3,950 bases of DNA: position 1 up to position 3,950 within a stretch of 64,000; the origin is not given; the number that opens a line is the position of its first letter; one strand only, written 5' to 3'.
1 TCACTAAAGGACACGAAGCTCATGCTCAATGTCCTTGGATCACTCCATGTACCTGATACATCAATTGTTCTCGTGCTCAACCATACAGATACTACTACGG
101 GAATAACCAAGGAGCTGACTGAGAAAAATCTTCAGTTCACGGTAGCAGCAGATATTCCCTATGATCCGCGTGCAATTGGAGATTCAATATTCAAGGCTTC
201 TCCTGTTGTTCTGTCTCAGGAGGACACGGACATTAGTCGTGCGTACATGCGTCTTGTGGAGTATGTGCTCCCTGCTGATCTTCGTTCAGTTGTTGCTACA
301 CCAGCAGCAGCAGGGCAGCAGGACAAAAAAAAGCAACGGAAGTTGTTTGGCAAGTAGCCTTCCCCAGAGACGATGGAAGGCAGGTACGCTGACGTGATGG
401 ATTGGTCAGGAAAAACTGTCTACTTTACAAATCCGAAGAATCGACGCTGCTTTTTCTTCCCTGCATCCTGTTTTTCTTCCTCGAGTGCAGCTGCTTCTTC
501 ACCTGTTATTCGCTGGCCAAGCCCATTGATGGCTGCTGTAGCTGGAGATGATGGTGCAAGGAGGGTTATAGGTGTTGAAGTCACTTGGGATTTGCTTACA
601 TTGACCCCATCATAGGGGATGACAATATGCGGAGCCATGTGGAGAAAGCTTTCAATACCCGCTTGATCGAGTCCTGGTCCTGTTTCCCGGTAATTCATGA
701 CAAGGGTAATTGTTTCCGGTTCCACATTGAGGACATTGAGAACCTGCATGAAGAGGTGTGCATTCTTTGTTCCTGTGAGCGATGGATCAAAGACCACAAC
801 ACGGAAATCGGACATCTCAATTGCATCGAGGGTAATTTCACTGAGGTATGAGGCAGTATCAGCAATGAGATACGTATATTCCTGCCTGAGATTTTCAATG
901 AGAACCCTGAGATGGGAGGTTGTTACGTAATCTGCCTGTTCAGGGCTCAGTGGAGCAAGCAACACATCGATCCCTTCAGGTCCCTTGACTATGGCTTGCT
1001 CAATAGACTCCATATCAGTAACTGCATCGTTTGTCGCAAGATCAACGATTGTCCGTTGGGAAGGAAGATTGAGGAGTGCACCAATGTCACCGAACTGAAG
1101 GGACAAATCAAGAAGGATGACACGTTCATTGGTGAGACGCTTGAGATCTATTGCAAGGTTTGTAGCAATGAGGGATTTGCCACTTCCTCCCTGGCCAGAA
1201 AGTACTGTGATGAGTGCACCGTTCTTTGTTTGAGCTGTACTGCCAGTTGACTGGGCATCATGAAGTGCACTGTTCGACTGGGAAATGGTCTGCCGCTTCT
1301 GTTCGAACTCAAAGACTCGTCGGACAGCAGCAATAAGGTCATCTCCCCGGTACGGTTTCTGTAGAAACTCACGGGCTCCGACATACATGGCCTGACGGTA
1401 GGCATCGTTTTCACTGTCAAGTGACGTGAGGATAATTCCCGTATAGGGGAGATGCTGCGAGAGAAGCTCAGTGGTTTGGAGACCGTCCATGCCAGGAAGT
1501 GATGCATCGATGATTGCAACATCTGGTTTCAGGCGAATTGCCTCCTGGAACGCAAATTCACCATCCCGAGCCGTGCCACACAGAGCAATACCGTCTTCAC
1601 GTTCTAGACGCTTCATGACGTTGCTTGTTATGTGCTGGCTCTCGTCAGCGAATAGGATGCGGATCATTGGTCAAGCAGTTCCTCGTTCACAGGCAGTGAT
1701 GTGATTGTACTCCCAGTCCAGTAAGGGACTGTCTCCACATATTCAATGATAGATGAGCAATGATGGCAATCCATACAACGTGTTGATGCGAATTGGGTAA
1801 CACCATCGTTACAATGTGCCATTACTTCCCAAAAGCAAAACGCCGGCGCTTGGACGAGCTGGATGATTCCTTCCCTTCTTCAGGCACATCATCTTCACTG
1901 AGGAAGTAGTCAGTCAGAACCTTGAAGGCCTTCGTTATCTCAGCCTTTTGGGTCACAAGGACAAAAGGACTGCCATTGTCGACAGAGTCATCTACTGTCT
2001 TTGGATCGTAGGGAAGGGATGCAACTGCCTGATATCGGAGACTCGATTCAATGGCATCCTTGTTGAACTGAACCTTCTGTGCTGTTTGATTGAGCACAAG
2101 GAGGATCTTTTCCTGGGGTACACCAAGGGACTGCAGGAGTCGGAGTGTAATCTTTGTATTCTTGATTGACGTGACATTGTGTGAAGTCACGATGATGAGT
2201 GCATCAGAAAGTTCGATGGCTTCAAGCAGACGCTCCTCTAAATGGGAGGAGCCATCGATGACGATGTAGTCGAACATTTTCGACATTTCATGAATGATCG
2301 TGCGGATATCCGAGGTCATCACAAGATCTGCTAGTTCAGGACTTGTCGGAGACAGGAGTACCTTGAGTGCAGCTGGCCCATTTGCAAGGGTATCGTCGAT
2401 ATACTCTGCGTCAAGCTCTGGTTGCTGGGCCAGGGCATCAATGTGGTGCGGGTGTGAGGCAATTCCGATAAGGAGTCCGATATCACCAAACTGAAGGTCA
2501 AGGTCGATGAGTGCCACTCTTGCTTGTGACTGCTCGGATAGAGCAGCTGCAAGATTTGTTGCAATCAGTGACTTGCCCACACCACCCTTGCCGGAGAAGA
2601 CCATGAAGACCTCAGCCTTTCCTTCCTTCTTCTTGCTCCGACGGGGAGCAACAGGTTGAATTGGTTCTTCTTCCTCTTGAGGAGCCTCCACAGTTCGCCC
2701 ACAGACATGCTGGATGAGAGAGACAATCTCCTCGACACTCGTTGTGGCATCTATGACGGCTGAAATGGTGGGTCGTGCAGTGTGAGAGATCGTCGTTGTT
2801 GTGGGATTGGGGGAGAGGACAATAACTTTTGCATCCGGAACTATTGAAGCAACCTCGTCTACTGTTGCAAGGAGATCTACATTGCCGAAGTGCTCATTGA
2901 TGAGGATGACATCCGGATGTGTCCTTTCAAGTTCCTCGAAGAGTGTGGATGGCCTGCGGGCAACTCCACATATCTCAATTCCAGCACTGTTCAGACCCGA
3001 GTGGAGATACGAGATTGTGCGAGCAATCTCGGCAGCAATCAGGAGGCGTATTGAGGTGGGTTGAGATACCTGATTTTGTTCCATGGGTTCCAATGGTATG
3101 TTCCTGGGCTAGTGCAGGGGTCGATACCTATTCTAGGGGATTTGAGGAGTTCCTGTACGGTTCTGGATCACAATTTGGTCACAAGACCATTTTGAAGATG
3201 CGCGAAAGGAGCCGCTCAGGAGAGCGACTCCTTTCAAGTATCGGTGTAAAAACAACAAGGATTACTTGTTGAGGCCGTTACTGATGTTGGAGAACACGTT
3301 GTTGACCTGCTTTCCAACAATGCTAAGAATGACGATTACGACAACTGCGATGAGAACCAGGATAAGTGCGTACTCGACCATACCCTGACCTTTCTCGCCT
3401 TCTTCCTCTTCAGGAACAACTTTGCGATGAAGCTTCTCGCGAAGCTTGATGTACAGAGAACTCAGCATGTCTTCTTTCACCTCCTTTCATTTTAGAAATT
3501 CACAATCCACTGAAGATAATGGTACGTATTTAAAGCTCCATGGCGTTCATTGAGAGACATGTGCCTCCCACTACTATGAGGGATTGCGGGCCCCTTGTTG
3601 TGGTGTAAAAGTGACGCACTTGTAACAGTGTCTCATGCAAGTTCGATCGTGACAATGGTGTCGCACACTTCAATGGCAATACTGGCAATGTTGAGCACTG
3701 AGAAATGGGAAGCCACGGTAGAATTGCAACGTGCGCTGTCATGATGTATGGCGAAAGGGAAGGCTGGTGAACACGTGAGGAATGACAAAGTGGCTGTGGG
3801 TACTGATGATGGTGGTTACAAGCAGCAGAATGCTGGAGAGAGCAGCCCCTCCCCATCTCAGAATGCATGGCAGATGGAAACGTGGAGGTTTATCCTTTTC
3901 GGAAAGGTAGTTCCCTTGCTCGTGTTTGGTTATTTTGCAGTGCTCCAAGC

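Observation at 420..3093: Two tandem CpaE paralogues with complementary degeneration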

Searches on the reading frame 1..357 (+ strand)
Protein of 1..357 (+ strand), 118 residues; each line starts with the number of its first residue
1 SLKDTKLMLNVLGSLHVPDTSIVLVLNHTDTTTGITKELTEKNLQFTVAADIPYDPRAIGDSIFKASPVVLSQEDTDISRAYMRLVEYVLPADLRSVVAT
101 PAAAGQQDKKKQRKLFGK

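Call 3: search_protein_families(library=pfam, proteins=[window:1-357:+], max_evalue=0.01)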
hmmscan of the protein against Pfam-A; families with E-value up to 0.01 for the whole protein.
window:1-357:+ (118 aa): 0 families

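Call 4: search_protein_families(library=ncbifam, proteins=[window:1-357:+], max_evalue=0.01)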
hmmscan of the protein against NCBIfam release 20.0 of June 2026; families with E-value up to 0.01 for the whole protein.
window:1-357:+ (118 aa): 1 family
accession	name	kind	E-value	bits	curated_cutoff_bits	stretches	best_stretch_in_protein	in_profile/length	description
TIGR01969.1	minD_arch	subfamily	0.0001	21.6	201.75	1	23-92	164-233/251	cell division ATPase MinD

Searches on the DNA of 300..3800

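Call 70: search_rna_families(source=window, start=300, end=3800, threshold=evalue, max_evalue=1)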
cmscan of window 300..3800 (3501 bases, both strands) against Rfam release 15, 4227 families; matches with E-value up to 1: 0.
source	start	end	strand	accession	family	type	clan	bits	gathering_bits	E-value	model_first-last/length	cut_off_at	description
